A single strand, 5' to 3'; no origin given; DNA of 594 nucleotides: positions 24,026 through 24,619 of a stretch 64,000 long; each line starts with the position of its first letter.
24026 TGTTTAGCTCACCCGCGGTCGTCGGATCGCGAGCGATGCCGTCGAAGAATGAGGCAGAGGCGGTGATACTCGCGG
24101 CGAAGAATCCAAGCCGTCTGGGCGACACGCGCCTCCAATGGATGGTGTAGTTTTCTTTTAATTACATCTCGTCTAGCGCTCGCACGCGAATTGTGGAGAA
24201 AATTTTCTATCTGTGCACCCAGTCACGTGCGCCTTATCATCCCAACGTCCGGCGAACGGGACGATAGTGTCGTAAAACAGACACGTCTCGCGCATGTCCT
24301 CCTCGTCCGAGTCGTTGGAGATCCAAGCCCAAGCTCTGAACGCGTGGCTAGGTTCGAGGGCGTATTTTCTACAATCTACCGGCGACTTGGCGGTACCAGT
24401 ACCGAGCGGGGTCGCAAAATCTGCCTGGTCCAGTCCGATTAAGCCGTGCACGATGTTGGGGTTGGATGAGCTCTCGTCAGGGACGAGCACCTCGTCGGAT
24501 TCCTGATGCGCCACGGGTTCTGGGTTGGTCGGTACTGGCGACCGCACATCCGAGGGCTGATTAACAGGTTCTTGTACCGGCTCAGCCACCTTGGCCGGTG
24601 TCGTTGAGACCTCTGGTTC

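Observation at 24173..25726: Type-II membrane protein made of three tandem ~95-aa four-cysteine repeats of unknown family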

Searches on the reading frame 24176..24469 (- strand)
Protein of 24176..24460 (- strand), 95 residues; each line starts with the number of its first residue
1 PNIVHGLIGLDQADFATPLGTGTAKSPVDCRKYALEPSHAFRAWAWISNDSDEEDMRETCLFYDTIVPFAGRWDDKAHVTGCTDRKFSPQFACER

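Call 3: search_protein_families(library=pfam, proteins=[window:24176-24460:-], max_evalue=10)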
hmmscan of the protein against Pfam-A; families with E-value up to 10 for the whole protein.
seq(95 aa): 1 family
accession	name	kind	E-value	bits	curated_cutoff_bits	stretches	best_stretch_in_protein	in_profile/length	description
PF10631.14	DUF2477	-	0.15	13.1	20.6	1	36-83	77-122/142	Protein of unknown function (DUF2477)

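Call 13: search_solved_structures(query=A2, max_evalue=10, show_alignments=3)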
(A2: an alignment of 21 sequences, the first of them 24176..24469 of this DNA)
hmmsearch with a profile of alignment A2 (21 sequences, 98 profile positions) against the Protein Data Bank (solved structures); distinct sequences matched with E-value up to 10: 0.

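Call 14: search_protein_families(library=pfam, alignment_id=A2, max_evalue=10)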
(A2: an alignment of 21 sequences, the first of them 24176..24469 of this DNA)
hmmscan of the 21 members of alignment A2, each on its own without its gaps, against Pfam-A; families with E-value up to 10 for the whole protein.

A. member 1, window:24176-24469:- (98 aa): 1 family
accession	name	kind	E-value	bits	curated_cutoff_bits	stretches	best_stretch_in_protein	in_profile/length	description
PF10631.14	DUF2477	-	0.16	13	20.6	1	39-86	77-122/142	Protein of unknown function (DUF2477)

B. families by the number of members that match (of 21 scanned): 2 families
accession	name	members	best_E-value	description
PF10631.14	DUF2477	2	0.094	Protein of unknown function (DUF2477)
PF18702.7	DUF5642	1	0.14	Domain of unknown function (DUF5642)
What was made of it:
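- On PAN/apple superfamily (Pfam clan PAN: PAN_1-4, WSC, MANEC): No PAN, WSC or MANEC hit at E<=10 for the whole protein, for the three repeats or for 21 orthologous repeats (calls 3, 14).
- On WSC domain: No Pfam hit (calls 3, 14).
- Closest known: Apple domains of plasma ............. and coagulation factor XI. Different: No detectable sequence-profile match (calls 3, 14).
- There is no Pfam WSC match (calls 3, 14).
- Tried and rejected: Pfam scans of the protein, the three repeats and 21 orthologous repeats gave only noise (DUF2477 at E 0.09-0.16) (calls 3, 14).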

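Call 18: predict_structure(alignment_id=A2)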
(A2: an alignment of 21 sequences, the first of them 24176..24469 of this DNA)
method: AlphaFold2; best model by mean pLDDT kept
length: 98 residues; sequences in the alignment: 21
mean_pLDDT: 93.1   pTM: 0.86
mean pLDDT of the five models: 93.1, 92.5, 92.2, 92.0, 91.5
residues with pLDDT >= 90: 83; 70-90: 12; 50-70: 2; < 50: 1
segments of 3 or more residues with pLDDT < 50: none
pLDDT, mean of each block of 10 residues (from residue 1): 82 92 96 94 95 95 96 94 95 92
secondary structure, 60 per line:
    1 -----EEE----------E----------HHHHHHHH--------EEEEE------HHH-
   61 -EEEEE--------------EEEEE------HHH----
elements in order: E6-8 H30-37 E46-50 E62-66 E81-85
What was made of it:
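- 24182..24460 (-): Module 3, aa 423-515. Four Cys: 452, 482, 504, 515. It is membrane-distal and the most conserved module. The protein ends two residues later. Call 18 (AlphaFold pLDDT 93, pTM 0.86).
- On PAN/apple superfamily (Pfam clan PAN: PAN_1-4, WSC, MANEC): AlphaFold model with pLDDT 93 (call 18).
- The single-module model has pLDDT 93 (call 18).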

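Call 20: search_protein_representatives(alignment_id=A2)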
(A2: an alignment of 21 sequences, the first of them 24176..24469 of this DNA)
Query: 21 sequences, 98 profile positions. Proteins with E-value up to 0.001 (for the whole library): 145; up to 1e-10: 43; up to 1e-30: 9. The best 145 are listed.
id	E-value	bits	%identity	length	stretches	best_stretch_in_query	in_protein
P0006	6.6e-118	401.5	-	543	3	3-98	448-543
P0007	1.3e-109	375.0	-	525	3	3-97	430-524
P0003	2.5e-87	303.5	-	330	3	2-98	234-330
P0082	1.7e-50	185.4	-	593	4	17-97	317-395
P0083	1.5e-38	147.1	-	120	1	2-98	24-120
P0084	1.5e-35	137.5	-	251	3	3-96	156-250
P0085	4.7e-35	135.9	-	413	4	5-97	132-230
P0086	1.5e-33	131.1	-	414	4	7-97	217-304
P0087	7.7e-31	122.4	-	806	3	27-97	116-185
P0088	1.9e-27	111.5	-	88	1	11-97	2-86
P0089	2.0e-26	108.2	-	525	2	5-97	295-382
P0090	8.5e-26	106.2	-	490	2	26-97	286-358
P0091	4.2e-24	100.8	-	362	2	28-97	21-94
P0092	8.4e-23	96.6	-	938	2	21-97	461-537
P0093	2.5e-22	95.1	-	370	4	29-97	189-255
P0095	1.2e-21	92.8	-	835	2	27-97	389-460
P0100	3.5e-18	81.8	-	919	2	25-97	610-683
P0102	1.2e-16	76.8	-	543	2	24-97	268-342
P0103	2.5e-16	75.8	-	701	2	24-97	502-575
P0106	9.1e-16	74.0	-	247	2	5-90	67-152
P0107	7.1e-14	68.0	-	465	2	5-97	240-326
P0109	1.9e-13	66.6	-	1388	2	29-96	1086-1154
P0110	2.0e-13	66.6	-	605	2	31-96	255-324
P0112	7.0e-13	64.8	-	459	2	29-96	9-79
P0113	8.3e-13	64.5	-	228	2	23-90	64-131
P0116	2.7e-12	62.9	-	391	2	21-93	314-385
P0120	2.7e-11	59.7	-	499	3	30-96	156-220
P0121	4.9e-11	58.9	-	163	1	25-96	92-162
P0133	7.6e-09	51.8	-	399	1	23-97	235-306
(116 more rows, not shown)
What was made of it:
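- On Unnamed four-Cys domain family found here (consensus CR--A-----Y-AWG-R---H-----NTCF-Y-------G---D--H-TGC-------GC; 145 cluster representatives at E<=1e-3, 143 after two false positives): The profile built from the algal repeats retrieves 145 representatives at E<=1e-3, 43 of them at E<=1e-10 (call 20).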

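Call 22: fold_search(model_id=the predicted structure, library=pdb)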
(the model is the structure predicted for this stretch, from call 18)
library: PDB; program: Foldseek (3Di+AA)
matches with E <= 10: 113; with E <= 0.001: 0
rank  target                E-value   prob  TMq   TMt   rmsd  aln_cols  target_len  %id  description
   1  5eod_A                2.5e-02  0.98  0.47  0.10   5.4        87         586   11  Human Plasma Coagulation FXI with peptide LP2 (released 2016-04-06)
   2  7qox_A                8.7e-02  0.91  0.48  0.15   5.4        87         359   10  Factor XI and Plasma Kallikrein apple domain structures reveals different kininogen bound complexes (released 2023-01-18)
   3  7qox_B                9.9e-02  0.97  0.55  0.17   4.9        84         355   12  Factor XI and Plasma Kallikrein apple domain structures reveals different kininogen bound complexes (released 2023-01-18)
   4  6o1g                  1.1e-01  0.75  0.42  0.08   8.5        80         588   16  Full length human plasma kallikrein with inhibitor (released 2019-03-06)
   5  5i25_A                1.3e-01  0.92  0.53  0.11   4.5        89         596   13  human recombinant coagulation FXI in complex with a peptide derived from human high molecular weight kininogen (HKP) (released 2016-04-06)
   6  7qot_A                1.4e-01  0.94  0.56  0.17   5.1        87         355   15  Factor XI and Plasma Kallikrein apple domain structures reveals different kininogen bound complexes (released 2023-01-18)
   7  5eok_A                1.7e-01  0.57  0.43  0.10   5.5        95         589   16  Human Plasma Coagulation Factor XI in complex with peptide P39 (released 2016-04-06)
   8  2yip_D                2.5e-01  0.63  0.42  0.33   5.6        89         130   12  Crystal Structure of Parasite Sarcocystis muris Microneme Protein SML- 2 in complex with 1-Thio-beta-D-Galactose (SPAC (released 2011-11-02)
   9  6i58_A                3.2e-01  0.54  0.48  0.09   9.1        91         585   15  Allosteric activation of human prekallikrein by apple domain disc rotation (released 2019-03-06)
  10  2j8j_MODEL_1_A        3.4e-01  0.25  0.38  0.41   6.3        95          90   10  Solution Structure of the A4 Domain of Blood Coagulation Factor XI (released 2007-10-02)
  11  2msx_MODEL_1_A        4.2e-01  0.23  0.39  0.34   9.2       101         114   10  The solution structure of the MANEC-type domain from Hepatocyte Growth Factor Inhibitor 1 reveals an unexpecte (released 2014-12-31)
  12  2yio_A                4.5e-01  0.38  0.38  0.31   6.4        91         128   15  Crystal Structure of Parasite Sarcocystis muris Microneme Protein SML- 2 in complex with 1-Thio-beta-D-Galactose (SPAC (released 2011-11-02)
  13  2yil_B                6.6e-01  0.38  0.42  0.33   5.6        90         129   13  Crystal Structure of Parasite Sarcocystis muris Lectin SML-2 (released 2011-11-02)
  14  3vo2_A                7.1e-01  0.03  0.19  0.09  12.8        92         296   13  Crystal structure of Zea mays leaf ferredoxin-NADP+ reductase III (released 2012-12-05)
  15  1gaw_B                7.1e-01  0.03  0.19  0.08  13.1        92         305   11  CRYSTAL STRUCTURE ANALYSIS OF THE FERREDOXIN-NADP+ REDUCTASE FROM MAIZE LEAF (released 2001-02-07)
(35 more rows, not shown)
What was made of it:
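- On PAN/apple superfamily (Pfam clan PAN: PAN_1-4, WSC, MANEC): Top Foldseek PDB hits are FXI, kallikrein, SML-2, MANEC and plasminogen (call 22).
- The top Foldseek hits are the same classes (call 22). Foldseek E-values against the PDB are all above 1e-3 (call 22).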

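Call 23: search_protein_families(library=pfam, proteins=[P0082, P0087, P0089, P0090, P0095, P0100, P0102, P0103, P0109, P0120], max_evalue=0.01)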
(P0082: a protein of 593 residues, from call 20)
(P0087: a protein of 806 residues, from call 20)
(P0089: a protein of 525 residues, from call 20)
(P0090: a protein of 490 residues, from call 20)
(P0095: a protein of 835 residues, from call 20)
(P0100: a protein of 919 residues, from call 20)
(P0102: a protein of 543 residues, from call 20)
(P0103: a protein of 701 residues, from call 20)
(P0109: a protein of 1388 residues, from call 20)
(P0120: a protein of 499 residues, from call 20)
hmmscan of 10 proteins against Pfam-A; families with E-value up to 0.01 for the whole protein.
P0082 (593 aa): 0 families

P0087 (806 aa): 0 families

P0089 (525 aa): 4 families
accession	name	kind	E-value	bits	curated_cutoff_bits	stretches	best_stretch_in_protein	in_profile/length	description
PF06229.18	FRG1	-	1.5e-08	35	27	1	79-159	34-112/189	FRG1-like domain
PF06268.19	Fascin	-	0.0003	21.3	23.1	0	49-116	41-106/108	Fascin domain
PF23730.1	CILP_8th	-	0.0048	17.4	27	0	261-295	55-91/168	Cartilage intermediate layer protein 1-like domain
PF00167.24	FGF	-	0.0053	17.2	24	0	92-150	11-69/124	Fibroblast growth factor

P0090 (490 aa): 4 families
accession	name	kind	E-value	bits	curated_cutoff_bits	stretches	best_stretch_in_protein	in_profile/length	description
PF00652.28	Ricin_B_lectin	-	8.7e-22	78.1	29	1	373-488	4-126/126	Ricin-type beta-trefoil lectin domain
PF14200.12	RicinB_lectin_2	-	3.4e-19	69.7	25.6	3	374-434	17-81/89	Ricin-type beta-trefoil lectin domain-like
PF02095.21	Extensin_1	-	4.6e-09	36.8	105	1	80-151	37-108/171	Extensin-like protein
PF24562.1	CysR_MRC2_N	-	0.0045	17.2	27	0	376-432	9-59/133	MRC2-like, N-terminal cysteine-rich domain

P0095 (835 aa): 2 families
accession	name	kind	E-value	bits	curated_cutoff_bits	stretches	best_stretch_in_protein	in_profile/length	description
PF19028.6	TSP1_spondin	-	9e-05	23.1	41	1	321-360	8-52/52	Spondin-like TSP1 domain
PF00090.25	TSP_1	-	9.5e-05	23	21.6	1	321-360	5-49/49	Thrombospondin type 1 domain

P0100 (919 aa): 2 families
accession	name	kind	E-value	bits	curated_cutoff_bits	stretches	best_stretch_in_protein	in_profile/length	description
PF00652.28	Ricin_B_lectin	-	6.5e-26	91.4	29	1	791-915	4-126/126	Ricin-type beta-trefoil lectin domain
PF14200.12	RicinB_lectin_2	-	9.5e-21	74.7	25.6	3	790-861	15-89/89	Ricin-type beta-trefoil lectin domain-like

P0102 (543 aa): 2 families
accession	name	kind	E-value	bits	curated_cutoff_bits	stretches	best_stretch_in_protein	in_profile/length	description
PF07970.17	COPIIcoated_ERV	-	9.7e-07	29.2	23.6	1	381-416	1-40/227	Endoplasmic reticulum vesicle transporter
PF01453.30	B_lectin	-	5.2e-05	24.1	32.4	1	482-536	17-73/105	D-mannose binding lectin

P0103 (701 aa): 1 family
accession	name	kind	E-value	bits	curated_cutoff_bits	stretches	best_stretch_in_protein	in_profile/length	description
PF01453.30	B_lectin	-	1.9e-06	28.8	32.4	1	76-140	14-80/105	D-mannose binding lectin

P0109 (1388 aa): 7 families
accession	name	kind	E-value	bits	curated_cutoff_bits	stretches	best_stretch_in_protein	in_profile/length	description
PF21722.4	Gly_rich_2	-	7.7e-17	62.5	24.3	1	818-1039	3-225/226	Glycine-rich domain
PF00030.24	Crystall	-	1.7e-09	38.1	25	1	1160-1222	3-61/82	Beta/Gamma crystallin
PF08964.15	Crystall_3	-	2.7e-05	24.7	27.3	1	1158-1228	4-75/86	Beta/Gamma crystallin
PF06818.20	Fez1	-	0.0001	23.3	34.4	1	306-423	31-148/199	Fez1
PF03995.18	Inhibitor_I36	-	0.00016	22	21.1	1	1161-1215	15-65/69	Peptidase inhibitor family I36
PF06160.17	EzrA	-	0.00019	20.3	39.6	1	306-454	75-218/557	Septation ring formation regulator, EzrA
PF12795.12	MscS_porin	-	0.00025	21.1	34.4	1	260-423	32-203/238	Mechanosensitive ion channel porin domain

P0120 (499 aa): 2 families
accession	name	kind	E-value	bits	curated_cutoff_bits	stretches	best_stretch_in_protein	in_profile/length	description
PF14295.12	PAN_4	-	3.9e-05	24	27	1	231-272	2-51/51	PAN domain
PF00024.32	PAN_1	-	0.00036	20.8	21.4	1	238-278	17-58/76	PAN domain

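Call 46: fold_search(model_id=the predicted structure, library=viral)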
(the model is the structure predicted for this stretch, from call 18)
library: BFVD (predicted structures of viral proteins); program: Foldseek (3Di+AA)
matches with E <= 10: 223; with E <= 0.001: 5
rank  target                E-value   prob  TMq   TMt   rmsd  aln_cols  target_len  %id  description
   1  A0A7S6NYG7            3.3e-06  1.00  0.72  0.21   4.1       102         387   22  Uncharacterized protein [Bathycoccus sp. RCC716 virus 2]
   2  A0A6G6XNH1            6.0e-06  1.00  0.75  0.16   3.5       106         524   19  (no name in the UniProt tables at hand)
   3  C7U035                2.5e-05  1.00  0.69  0.17   3.4        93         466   20  (no name in the UniProt tables at hand)
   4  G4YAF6                2.7e-05  1.00  0.69  0.44   3.4       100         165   19  (no name in the UniProt tables at hand)
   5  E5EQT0                1.5e-04  1.00  0.70  0.21   3.8       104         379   19  (no name in the UniProt tables at hand)
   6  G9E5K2                3.5e-03  1.00  0.59  0.26   4.0       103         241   20  (no name in the UniProt tables at hand)
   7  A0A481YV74            4.8e-02  0.75  0.40  0.24   5.2        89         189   19  PAN domain protein (Fragment) [Marseillevirus LCMAC103]
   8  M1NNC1                9.2e-02  0.92  0.48  0.16   5.3        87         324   15  Apple domain-containing protein [Moumouvirus goulette]
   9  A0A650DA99            9.2e-02  0.82  0.44  0.22   6.8        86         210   17  (no name in the UniProt tables at hand)
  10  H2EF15                1.2e-01  0.90  0.47  0.17   4.6        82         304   18  Apple domain-containing protein [Moumouvirus sp. 'Monve']
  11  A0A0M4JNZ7            1.3e-01  0.66  0.47  0.26   4.7        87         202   15  (no name in the UniProt tables at hand)
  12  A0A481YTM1            1.4e-01  0.75  0.45  0.39   4.1        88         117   12  Apple domain-containing protein [Marseillevirus LCMAC102]
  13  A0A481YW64            1.4e-01  0.57  0.41  0.41   5.2        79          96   11  PAN domain protein [Marseillevirus LCMAC201]
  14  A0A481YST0            1.5e-01  0.69  0.52  0.44   5.2        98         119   11  PAN domain protein [Marseillevirus LCMAC102]
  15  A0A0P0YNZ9            1.7e-01  0.54  0.44  0.11   7.2        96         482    9  (no name in the UniProt tables at hand)
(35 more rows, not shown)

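Call 49: find_related_loci(query=P0107, collection=viral_contigs, flank=8000)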
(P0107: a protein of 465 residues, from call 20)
Query P0107 (465 aa) in viral_contigs; peptide patterns used: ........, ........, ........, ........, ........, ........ (x = any residue, [..] = any of these).
104 stretches matched a pattern; 3 encode a relative of the query (tblastn E <= 1e-3); 3 distinct loci.
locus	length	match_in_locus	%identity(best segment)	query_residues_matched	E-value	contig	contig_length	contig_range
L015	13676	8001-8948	74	1-458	2e-144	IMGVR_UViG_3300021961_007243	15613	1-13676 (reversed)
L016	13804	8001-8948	74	1-458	2e-144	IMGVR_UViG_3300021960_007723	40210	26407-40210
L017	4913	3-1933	82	151-458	3e-62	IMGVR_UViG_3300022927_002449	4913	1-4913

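Call 50: find_related_loci(query=P0116, collection=viral_contigs, flank=8000)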
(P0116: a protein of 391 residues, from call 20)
Query P0116 (391 aa) in viral_contigs; peptide patterns used: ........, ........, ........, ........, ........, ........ (x = any residue, [..] = any of these).
11 stretches matched a pattern; 1 encode a relative of the query (tblastn E <= 1e-3); 1 distinct loci.
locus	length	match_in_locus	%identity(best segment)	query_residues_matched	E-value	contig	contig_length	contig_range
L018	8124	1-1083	93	31-391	0e+0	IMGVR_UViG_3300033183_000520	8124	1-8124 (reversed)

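Call 59: search_protein_families(library=pfam, alignment_id=A6, max_evalue=0.001)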
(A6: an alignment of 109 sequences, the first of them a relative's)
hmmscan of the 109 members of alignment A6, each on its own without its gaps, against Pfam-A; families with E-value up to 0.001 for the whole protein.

A. member 1, P0082 (593 aa): 0 families

B. families by the number of members that match (of 109 scanned): 50 families (the first 25 are shown)
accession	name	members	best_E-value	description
PF22633.2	F5_F8_type_C_2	7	6.1e-15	NedA-like, galactose-binding domain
PF00754.31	F5_F8_type_C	7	1.9e-13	F5/8 type C domain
PF00652.28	Ricin_B_lectin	6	6.5e-26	Ricin-type beta-trefoil lectin domain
PF14200.12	RicinB_lectin_2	6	2e-25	Ricin-type beta-trefoil lectin domain-like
PF19028.6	TSP1_spondin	5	3e-91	Spondin-like TSP1 domain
PF00090.25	TSP_1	5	1.2e-56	Thrombospondin type 1 domain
PF01391.23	Collagen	4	3.5e-37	Collagen triple helix repeat (20 copies)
PF00024.32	PAN_1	4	4.1e-09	PAN domain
PF01453.30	B_lectin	3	2.8e-07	D-mannose binding lectin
PF21722.4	Gly_rich_2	2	4.8e-34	Glycine-rich domain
PF19035.6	TSP1_CCN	2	5.2e-19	CCN3 Nov like TSP1 domain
PF07970.17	COPIIcoated_ERV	2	9.7e-07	Endoplasmic reticulum vesicle transporter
PF14295.12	PAN_4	2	1.1e-06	PAN domain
PF08276.17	PAN_2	2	1.4e-06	PAN-like domain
PF21827.1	New_glue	2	2.1e-06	New glue protein family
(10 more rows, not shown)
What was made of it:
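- Co-occurring domains are F5/8-C (7), ricin-B lectin (6), TSP1 (5), collagen (4), PAN_1 (4) and B-lectin (3) (call 59). Other family members carry lectin, TSP1, collagen and F5/8-C domains typical of extracellular proteins (call 59).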

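Call 66: search_protein_families(library=pfam, proteins=[L016:85-1875:-, L016:1904-2779:-, L016:3385-4635:+, L016:4644-5582:+, L016:6949-7929:+, L016:8001-9206:+, L016:9602-11677:+, L016:11703-12392:+, L016:12416-13126:+], max_evalue=0.001)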
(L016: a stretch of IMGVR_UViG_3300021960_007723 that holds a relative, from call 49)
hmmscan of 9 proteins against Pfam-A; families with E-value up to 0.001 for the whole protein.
L016:85-1875:- (596 aa): 3 families
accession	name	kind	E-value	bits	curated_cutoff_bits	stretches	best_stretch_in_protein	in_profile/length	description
PF02775.26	TPP_enzyme_C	-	2.3e-35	122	21.9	1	384-534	1-150/151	Thiamine pyrophosphate enzyme, C-terminal TPP binding domain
PF02776.23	TPP_enzyme_N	-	5.2e-32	110.6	26.8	1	5-113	2-111/119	Thiamine pyrophosphate enzyme, N-terminal TPP binding domain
PF00205.28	TPP_enzyme_M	-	2.2e-30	105.6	30.4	1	195-328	2-137/137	Thiamine pyrophosphate enzyme, central domain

L016:1904-2779:- (291 aa): 2 families
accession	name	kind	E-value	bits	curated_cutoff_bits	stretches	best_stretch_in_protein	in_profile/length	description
PF09290.16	AcetDehyd-dimer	-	1.8e-29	103.2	26.6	1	119-250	1-137/138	Prokaryotic acetaldehyde dehydrogenase, dimerisation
PF01118.30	Semialdhyde_dh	-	3.3e-11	44.1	26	1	2-92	1-98/121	Semialdehyde dehydrogenase, NAD binding domain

L016:3385-4635:+ (416 aa): 2 families
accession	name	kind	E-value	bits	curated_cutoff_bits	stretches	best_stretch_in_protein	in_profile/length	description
PF01041.23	DegT_DnrJ_EryC1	-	9.7e-70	236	19.8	1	49-403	4-359/360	DegT/DnrJ/EryC1/StrS aminotransferase family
PF00155.27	Aminotran_1_2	-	0.001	18.8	19.7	0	70-166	40-154/361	Aminotransferase class I and II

L016:4644-5582:+ (312 aa): 6 families
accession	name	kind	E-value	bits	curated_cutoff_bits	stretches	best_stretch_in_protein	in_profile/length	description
PF16363.11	GDP_Man_Dehyd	-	2.7e-61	208.3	27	1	5-307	1-330/332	GDP-mannose 4,6 dehydratase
PF01370.27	Epimerase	-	1.5e-56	192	20.9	1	4-243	1-240/240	NAD dependent epimerase/dehydratase family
PF02719.21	Polysacc_synt_2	-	9.4e-19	68.1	20.2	1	5-270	2-257/293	Polysaccharide biosynthesis protein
PF04321.23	RmlD_sub_bind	-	3.5e-15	56.3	27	1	4-263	3-233/287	RmlD substrate binding domain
PF01073.25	3Beta_HSD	-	4.1e-13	49.4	22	1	5-225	1-223/280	3-beta hydroxysteroid dehydrogenase/isomerase family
PF07993.18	NAD_binding_4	-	2.6e-12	46.9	20.1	1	61-183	76-210/258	Male sterility protein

L016:6949-7929:+ (326 aa): 2 families
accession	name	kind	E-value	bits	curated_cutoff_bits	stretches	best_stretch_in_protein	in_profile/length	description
PF00754.31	F5_F8_type_C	-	6.1e-14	52.7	28.2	1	229-298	2-72/127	F5/8 type C domain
PF22633.2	F5_F8_type_C_2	-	1.3e-12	48.5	27.8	1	243-309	1-68/91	NedA-like, galactose-binding domain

L016:8001-9206:+ (401 aa): 0 families

L016:9602-11677:+ (691 aa): 0 families

L016:11703-12392:+ (229 aa): 0 families

L016:12416-13126:+ (236 aa): 2 families
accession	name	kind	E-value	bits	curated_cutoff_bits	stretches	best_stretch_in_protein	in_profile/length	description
PF04848.19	Pox_A22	-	1.4e-10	41.9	22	1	2-159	3-139/143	Poxvirus A22 protein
PF09159.16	Ydc2-catalyt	-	8.1e-05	22.8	23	0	2-19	1-18/258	Mitochondrial resolvase Ydc2 / RNA splicing MRS1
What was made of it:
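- Tried and rejected: Pfam finds no PAN there (call 66).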
